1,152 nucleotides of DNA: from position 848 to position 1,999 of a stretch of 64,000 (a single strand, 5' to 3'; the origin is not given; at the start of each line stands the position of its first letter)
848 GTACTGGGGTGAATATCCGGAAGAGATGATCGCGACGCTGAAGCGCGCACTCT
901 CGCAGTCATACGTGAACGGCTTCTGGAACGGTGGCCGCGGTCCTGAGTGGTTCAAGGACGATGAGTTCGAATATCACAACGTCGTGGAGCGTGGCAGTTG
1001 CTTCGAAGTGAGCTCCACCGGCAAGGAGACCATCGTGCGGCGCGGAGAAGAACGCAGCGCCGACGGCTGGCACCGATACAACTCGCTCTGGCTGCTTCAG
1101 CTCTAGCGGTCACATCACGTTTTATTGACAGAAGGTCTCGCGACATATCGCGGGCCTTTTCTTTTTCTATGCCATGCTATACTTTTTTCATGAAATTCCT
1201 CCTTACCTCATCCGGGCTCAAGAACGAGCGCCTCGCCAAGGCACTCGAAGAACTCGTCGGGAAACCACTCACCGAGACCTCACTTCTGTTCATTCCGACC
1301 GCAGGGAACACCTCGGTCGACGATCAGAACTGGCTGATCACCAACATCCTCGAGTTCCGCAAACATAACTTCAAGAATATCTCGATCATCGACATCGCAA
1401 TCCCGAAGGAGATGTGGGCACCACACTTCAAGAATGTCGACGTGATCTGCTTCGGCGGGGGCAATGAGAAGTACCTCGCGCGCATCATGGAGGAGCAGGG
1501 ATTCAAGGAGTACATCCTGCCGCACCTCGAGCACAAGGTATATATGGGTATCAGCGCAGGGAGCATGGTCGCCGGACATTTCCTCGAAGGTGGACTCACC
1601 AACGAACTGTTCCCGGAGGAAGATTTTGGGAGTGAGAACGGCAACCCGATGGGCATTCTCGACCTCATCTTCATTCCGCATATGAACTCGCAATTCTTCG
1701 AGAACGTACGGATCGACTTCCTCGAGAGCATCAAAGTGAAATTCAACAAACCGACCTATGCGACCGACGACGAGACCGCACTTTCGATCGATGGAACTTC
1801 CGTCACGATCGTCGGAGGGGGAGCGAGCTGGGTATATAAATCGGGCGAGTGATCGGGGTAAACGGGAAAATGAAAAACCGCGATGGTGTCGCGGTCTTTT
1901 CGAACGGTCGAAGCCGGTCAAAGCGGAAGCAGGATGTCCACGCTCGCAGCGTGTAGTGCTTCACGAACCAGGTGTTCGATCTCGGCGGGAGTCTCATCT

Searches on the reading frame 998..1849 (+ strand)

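Call 53: search_protein_families(library=pfam, proteins=[window:998-1849:+], max_evalue=0.001)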
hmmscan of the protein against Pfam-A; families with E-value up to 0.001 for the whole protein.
window:998-1849:+ (284 aa): 1 family
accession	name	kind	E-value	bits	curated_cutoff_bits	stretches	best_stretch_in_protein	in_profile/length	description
PF03575.23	Peptidase_S51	-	6.7e-24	85.1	23.9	1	68-271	2-205/206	Peptidase family S51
